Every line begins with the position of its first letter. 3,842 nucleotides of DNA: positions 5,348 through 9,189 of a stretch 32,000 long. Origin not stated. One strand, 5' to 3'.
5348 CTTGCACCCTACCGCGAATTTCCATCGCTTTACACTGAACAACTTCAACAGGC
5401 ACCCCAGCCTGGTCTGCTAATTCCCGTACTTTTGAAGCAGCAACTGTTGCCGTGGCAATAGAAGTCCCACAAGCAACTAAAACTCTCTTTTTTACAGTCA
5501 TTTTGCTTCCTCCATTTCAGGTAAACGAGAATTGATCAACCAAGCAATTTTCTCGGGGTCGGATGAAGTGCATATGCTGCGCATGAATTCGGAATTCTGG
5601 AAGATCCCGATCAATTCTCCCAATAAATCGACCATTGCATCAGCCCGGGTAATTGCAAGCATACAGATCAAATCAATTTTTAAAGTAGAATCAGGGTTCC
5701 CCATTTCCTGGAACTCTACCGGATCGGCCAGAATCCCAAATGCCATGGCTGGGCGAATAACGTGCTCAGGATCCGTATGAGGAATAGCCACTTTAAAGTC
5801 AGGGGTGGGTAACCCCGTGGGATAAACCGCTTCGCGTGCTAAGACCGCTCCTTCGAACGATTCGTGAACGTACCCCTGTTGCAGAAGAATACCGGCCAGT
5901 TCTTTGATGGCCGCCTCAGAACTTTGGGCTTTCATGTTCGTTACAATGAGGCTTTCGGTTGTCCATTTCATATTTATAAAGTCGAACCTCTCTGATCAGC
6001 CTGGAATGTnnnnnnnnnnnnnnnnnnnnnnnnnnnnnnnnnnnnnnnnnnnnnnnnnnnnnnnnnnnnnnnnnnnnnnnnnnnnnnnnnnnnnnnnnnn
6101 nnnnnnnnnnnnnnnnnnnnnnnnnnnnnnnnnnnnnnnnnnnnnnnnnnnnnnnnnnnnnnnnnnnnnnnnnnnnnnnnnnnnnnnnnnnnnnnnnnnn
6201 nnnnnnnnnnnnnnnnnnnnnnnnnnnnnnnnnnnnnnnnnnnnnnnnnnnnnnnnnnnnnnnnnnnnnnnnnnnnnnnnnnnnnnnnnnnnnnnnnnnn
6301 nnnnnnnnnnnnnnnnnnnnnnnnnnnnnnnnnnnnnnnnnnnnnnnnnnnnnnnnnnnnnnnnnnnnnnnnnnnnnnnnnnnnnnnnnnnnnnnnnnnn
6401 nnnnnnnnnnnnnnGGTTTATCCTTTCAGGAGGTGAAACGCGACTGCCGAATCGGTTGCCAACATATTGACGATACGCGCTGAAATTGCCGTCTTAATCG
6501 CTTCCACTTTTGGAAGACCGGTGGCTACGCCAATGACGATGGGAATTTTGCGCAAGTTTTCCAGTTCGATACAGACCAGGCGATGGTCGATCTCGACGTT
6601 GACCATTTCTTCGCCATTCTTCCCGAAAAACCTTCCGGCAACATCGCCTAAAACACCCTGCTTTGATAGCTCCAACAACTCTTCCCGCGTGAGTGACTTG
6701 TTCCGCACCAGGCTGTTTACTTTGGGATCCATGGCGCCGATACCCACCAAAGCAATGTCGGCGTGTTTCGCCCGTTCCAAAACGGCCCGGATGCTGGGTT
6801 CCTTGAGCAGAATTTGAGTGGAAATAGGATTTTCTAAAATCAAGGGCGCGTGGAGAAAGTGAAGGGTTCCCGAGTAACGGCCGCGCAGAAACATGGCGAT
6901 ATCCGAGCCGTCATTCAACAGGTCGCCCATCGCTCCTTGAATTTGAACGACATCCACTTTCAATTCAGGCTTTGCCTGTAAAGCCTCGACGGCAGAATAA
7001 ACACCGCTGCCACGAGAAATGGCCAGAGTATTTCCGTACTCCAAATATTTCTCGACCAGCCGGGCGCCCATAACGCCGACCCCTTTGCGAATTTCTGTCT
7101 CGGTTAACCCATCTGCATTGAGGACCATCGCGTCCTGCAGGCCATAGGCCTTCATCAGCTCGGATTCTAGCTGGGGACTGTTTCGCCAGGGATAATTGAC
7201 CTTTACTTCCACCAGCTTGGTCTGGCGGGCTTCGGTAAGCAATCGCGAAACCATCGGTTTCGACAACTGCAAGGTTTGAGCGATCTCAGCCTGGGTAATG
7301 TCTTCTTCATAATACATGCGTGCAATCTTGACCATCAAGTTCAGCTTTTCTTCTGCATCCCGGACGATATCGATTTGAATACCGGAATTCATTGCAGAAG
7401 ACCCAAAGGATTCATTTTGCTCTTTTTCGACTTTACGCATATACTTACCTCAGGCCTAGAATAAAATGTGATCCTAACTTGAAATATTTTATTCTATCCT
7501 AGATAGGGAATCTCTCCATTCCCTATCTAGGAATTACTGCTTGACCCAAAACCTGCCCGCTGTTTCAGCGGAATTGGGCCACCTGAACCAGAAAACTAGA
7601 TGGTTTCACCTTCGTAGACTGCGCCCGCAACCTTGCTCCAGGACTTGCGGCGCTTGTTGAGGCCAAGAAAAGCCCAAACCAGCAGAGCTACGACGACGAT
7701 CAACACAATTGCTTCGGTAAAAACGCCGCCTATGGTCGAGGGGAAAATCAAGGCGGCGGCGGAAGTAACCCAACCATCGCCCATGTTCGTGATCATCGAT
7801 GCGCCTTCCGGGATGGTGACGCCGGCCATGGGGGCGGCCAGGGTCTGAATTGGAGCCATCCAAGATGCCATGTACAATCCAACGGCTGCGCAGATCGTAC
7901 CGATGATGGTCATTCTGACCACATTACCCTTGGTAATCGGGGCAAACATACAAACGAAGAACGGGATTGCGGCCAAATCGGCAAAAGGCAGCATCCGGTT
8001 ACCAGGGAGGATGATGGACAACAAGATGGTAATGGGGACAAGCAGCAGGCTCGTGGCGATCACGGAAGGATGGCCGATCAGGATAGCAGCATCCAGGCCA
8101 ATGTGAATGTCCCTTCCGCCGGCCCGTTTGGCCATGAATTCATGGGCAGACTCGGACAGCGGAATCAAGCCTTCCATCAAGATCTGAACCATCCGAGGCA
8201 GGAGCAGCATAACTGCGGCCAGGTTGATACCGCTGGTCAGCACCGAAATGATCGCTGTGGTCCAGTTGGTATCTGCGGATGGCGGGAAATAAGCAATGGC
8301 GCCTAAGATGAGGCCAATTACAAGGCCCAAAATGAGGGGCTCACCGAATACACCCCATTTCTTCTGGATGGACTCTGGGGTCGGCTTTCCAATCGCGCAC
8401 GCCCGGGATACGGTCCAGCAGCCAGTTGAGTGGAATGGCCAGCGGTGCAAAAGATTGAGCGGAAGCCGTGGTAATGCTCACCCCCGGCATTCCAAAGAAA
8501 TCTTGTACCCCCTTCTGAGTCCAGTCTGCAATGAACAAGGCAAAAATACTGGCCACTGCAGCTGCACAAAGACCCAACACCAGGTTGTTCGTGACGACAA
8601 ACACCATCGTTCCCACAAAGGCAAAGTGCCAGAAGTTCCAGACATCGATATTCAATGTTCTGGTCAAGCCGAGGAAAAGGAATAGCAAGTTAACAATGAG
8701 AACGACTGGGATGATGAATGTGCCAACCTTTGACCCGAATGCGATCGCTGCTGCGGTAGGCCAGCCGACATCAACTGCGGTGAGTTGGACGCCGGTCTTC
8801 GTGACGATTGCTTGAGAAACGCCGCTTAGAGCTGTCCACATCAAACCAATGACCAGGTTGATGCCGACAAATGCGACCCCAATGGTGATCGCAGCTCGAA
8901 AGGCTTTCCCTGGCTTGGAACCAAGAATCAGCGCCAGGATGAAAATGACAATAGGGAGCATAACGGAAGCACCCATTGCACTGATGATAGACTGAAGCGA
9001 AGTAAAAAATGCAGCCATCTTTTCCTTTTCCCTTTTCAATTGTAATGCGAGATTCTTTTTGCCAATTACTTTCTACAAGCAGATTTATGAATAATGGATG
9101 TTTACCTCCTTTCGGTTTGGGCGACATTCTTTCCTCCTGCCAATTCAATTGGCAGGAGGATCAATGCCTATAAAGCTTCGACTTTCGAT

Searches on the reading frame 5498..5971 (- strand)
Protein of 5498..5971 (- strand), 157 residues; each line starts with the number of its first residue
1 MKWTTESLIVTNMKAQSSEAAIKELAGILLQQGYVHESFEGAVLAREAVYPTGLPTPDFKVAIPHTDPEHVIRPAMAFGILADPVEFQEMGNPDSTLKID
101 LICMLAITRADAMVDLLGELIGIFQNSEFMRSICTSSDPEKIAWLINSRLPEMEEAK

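Call 42: search_protein_families(library=pfam, proteins=[window:5498-5971:-], max_evalue=0.001)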
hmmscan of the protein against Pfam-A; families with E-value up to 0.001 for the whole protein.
window:5498-5971:- (157 aa): 1 family
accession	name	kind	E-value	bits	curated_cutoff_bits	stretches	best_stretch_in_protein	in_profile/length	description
PF00359.27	PTS_EIIA_2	-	2.1e-30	106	27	1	5-147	4-142/144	Phosphoenolpyruvate-dependent sugar phosphotransferase system, EIIA 2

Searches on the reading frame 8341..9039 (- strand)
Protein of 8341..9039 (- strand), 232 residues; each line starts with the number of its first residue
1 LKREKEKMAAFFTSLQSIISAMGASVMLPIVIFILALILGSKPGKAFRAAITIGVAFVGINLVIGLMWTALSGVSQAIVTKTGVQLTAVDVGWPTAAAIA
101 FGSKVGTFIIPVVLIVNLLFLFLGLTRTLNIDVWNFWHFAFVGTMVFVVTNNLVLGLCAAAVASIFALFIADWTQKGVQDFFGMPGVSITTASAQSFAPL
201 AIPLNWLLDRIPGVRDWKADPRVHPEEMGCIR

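Call 42: search_protein_families(library=pfam, proteins=[window:8341-9039:-], max_evalue=0.001)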
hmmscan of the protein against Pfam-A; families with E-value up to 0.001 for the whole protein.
window:8341-9039:- (232 aa): 1 family
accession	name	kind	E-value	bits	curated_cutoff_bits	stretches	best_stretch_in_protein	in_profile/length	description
PF03611.19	EIIC-GAT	-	6e-45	154.4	24.2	1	18-208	2-196/394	PTS system sugar-specific permease component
